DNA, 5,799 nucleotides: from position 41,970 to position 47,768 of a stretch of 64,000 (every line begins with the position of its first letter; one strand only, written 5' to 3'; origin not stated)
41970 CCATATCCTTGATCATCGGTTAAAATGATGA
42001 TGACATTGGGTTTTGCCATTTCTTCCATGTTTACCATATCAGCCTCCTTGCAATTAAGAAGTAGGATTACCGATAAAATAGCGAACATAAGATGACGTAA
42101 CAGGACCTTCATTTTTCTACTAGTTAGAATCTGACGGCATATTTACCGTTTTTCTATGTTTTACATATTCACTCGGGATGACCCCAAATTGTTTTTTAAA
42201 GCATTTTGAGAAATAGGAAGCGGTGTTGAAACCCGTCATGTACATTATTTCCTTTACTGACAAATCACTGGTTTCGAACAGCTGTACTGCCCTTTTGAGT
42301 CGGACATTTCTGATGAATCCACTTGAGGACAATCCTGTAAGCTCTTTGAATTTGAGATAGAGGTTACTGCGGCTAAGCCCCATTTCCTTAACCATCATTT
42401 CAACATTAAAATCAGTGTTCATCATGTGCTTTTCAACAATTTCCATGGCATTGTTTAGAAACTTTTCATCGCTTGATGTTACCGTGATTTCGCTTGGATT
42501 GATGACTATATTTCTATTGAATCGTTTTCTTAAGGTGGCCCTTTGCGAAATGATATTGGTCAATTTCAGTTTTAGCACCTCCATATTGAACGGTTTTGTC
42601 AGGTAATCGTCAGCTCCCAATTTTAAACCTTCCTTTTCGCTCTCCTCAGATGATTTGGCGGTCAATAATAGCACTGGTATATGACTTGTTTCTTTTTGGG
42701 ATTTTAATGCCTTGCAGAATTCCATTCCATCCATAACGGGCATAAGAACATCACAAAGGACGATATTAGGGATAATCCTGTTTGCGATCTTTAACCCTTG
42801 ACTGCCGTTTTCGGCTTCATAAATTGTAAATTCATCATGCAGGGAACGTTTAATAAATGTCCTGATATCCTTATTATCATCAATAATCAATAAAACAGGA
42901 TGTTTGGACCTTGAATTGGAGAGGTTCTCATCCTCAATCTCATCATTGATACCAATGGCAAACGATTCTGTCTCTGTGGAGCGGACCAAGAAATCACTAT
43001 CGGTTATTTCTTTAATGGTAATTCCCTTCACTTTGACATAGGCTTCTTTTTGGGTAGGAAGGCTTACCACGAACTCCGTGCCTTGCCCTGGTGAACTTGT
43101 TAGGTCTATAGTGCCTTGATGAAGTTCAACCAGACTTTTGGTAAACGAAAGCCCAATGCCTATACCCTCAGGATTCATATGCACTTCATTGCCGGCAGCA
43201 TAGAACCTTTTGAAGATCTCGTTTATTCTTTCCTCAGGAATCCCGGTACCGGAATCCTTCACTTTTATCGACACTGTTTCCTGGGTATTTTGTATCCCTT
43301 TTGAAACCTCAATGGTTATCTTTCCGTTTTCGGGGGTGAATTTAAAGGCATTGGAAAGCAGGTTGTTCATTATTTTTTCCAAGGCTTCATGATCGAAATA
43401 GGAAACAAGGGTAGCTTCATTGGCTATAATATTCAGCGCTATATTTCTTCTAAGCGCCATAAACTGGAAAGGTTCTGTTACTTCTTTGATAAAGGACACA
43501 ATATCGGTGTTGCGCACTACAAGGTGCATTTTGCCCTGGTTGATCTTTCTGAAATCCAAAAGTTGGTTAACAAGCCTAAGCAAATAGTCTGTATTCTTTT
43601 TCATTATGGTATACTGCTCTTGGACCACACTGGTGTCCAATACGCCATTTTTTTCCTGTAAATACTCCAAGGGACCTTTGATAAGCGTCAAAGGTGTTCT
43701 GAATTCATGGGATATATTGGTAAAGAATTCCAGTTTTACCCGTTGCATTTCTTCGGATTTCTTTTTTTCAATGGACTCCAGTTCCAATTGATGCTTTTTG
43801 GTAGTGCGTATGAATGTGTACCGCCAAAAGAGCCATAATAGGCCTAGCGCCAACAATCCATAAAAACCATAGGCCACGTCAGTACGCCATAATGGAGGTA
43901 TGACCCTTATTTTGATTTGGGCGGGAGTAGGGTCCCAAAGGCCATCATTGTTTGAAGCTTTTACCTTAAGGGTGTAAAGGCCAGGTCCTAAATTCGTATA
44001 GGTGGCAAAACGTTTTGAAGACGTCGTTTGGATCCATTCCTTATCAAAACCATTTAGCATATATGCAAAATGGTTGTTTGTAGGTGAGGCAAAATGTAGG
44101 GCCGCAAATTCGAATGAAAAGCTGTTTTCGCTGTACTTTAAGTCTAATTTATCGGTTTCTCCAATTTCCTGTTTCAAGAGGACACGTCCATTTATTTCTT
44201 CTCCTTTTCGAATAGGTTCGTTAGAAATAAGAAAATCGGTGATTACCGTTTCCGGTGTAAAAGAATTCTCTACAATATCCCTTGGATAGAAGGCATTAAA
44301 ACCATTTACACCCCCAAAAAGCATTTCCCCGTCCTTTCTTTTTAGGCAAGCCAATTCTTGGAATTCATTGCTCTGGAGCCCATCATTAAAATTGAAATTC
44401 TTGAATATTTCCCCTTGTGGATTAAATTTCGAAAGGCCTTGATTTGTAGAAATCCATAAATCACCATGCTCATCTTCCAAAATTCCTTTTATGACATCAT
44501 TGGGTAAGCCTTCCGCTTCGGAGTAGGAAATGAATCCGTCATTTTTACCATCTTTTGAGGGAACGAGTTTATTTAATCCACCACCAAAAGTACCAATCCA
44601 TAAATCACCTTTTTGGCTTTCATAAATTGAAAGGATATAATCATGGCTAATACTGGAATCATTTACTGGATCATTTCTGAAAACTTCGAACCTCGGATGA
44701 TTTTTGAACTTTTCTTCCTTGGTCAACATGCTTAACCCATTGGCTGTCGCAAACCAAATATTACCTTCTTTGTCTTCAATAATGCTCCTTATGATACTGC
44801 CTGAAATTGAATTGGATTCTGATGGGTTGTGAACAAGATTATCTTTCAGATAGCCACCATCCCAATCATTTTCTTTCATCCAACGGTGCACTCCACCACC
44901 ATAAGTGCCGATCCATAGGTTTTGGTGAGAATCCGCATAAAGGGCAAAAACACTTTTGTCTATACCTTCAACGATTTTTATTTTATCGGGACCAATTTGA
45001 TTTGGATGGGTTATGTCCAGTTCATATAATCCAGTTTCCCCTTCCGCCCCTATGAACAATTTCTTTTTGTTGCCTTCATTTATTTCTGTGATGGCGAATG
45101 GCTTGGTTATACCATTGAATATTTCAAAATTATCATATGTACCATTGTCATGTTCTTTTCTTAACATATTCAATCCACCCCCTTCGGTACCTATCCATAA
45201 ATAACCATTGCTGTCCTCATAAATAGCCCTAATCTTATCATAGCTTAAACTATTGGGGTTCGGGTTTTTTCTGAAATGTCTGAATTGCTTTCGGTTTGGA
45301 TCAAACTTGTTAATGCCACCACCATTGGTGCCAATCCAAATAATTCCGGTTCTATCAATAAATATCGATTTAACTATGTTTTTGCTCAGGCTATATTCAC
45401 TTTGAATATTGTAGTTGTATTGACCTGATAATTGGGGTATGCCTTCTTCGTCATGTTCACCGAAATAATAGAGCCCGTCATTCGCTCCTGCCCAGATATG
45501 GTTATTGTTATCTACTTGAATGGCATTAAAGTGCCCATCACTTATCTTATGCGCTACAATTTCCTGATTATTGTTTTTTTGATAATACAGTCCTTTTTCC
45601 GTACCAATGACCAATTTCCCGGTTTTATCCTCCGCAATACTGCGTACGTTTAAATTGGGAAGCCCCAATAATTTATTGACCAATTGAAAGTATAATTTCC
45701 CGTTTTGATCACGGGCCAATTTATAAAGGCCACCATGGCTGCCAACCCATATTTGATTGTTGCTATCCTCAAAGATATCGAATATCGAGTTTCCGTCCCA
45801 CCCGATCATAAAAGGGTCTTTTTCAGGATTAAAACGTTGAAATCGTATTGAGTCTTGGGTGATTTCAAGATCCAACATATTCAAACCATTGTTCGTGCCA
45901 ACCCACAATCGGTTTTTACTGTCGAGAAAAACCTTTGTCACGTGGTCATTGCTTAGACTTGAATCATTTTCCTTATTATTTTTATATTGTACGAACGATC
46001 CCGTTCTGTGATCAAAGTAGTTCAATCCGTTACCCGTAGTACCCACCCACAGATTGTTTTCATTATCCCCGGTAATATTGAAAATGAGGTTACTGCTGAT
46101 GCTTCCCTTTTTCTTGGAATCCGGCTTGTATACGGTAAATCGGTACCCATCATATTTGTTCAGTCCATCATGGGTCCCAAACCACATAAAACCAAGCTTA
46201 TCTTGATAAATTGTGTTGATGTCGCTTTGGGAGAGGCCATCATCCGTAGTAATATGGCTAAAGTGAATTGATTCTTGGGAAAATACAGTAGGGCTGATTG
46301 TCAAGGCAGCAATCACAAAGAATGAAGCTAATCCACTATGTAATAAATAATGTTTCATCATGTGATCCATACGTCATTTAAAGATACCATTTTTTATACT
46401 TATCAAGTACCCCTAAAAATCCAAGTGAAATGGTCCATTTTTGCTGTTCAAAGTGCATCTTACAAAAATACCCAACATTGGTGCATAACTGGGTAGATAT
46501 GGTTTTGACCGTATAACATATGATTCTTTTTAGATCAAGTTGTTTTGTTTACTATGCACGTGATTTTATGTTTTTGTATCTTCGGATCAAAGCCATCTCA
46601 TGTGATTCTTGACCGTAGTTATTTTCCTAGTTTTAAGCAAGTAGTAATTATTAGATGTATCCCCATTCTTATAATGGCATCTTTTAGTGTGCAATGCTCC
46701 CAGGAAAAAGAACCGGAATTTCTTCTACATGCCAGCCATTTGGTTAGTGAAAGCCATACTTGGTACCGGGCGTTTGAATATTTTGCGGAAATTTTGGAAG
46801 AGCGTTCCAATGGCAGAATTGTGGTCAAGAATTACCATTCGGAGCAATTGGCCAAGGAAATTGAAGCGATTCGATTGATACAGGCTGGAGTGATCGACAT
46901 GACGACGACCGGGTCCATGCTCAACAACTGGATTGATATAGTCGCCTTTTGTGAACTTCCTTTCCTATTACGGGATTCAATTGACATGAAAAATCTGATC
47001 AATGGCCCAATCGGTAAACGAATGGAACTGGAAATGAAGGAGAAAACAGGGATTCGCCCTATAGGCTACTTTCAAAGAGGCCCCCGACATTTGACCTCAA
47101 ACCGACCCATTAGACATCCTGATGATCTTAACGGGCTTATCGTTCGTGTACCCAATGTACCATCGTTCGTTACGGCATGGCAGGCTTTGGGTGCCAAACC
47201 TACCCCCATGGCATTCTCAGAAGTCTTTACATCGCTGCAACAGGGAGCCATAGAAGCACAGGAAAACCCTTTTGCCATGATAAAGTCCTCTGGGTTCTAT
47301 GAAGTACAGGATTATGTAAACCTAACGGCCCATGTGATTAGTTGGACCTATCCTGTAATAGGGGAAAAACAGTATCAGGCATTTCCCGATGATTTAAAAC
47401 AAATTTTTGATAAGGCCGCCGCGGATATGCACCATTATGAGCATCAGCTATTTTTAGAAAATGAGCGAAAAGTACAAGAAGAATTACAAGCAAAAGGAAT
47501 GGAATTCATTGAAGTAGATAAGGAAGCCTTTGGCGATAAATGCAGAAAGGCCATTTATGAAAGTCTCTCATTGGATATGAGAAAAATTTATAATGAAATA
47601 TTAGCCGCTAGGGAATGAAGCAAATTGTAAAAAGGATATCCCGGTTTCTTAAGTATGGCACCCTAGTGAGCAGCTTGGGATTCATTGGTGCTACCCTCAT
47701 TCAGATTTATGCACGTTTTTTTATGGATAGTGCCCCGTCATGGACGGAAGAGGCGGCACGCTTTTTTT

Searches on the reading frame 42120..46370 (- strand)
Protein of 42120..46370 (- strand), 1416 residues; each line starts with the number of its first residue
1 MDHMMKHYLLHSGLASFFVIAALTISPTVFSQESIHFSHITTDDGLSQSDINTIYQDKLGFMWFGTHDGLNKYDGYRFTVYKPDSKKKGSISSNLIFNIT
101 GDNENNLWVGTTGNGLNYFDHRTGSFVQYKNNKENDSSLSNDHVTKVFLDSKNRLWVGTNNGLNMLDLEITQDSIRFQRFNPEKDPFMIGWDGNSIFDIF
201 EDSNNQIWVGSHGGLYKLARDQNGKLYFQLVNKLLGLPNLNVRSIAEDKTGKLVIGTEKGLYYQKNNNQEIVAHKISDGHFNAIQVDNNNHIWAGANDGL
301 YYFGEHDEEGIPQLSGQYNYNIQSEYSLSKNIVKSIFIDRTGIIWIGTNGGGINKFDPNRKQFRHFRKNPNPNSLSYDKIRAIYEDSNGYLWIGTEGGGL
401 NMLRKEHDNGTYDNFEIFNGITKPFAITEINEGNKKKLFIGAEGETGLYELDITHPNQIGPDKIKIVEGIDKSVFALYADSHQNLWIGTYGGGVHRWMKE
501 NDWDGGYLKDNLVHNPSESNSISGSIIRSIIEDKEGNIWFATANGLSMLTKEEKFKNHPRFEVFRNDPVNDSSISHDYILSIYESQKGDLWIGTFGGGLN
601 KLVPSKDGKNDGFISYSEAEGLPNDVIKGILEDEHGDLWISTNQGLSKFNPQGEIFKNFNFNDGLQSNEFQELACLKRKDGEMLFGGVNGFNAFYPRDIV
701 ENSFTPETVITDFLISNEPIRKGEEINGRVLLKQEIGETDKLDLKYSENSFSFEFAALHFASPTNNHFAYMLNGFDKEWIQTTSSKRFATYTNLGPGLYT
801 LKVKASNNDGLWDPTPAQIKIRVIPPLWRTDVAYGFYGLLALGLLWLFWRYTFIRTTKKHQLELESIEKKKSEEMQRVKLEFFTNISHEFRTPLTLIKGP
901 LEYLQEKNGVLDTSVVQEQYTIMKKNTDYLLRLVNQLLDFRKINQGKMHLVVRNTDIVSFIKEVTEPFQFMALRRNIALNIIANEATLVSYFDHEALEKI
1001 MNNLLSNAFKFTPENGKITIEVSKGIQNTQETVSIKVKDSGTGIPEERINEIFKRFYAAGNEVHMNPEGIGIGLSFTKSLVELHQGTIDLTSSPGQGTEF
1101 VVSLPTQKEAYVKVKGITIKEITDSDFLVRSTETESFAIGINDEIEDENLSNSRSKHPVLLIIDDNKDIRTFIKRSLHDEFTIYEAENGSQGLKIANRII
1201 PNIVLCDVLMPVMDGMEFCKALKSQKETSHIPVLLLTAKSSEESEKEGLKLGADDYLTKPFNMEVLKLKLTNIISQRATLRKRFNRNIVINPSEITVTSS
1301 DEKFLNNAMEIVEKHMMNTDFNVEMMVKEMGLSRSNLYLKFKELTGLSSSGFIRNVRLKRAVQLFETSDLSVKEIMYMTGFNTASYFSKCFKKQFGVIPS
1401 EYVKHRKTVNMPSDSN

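Call 16: search_protein_families(library=pfam, proteins=[window:42120-46370:-], max_evalue=0.001)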
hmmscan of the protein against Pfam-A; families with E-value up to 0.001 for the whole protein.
window:42120-46370:- (1416 aa): 8 families
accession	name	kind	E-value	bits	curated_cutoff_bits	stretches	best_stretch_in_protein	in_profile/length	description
PF07494.17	Reg_prop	-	1.9e-58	187.3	20.4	1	374-397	1-24/24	Two component regulator propeller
PF02518.31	HATPase_c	-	3e-27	95.7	26.4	1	993-1107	2-110/111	Histidine kinase-, DNA gyrase B-, and HSP90-like ATPase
PF00072.30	Response_reg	-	7.5e-25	87.7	30.2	1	1161-1269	2-109/111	Response regulator receiver domain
PF12833.13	HTH_18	-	4.7e-20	72.1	33.6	1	1327-1404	2-79/80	Helix-turn-helix domain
PF07495.19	Y_Y_Y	-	5.2e-18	65.1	26.6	1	760-823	2-64/65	Y_Y_Y domain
PF00512.31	HisKA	-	2.2e-14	53.7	26.9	1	879-946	2-66/66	His Kinase A (phospho-acceptor) domain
PF23748.1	Beta-prop_LRRK2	-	2.2e-11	43.8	26.9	0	131-169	263-302/359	LRRK2 beta propeller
PF00165.29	HTH_AraC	-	2.1e-08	34.5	26.6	1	1367-1403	6-41/42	Bacterial regulatory helix-turn-helix proteins, AraC family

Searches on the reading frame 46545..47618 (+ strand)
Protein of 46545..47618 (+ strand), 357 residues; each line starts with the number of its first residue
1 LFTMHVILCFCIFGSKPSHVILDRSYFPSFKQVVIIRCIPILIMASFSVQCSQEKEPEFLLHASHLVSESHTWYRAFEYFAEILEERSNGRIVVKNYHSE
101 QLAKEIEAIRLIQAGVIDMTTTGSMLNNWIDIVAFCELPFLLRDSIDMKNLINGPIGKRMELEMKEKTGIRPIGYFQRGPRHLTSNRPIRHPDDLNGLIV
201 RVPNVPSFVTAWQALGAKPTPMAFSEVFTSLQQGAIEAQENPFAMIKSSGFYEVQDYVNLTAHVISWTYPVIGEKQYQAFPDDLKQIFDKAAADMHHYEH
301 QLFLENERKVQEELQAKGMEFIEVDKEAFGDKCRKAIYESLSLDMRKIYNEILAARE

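Call 16: search_protein_families(library=pfam, proteins=[window:46545-47618:+], max_evalue=0.001)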
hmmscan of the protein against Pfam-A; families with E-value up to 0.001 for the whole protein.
window:46545-47618:+ (357 aa): 1 family
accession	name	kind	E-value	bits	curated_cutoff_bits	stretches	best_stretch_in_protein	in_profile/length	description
PF03480.18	DctP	-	3.6e-72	243.5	23.4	1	64-330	2-272/286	Bacterial extracellular solute-binding protein, family 7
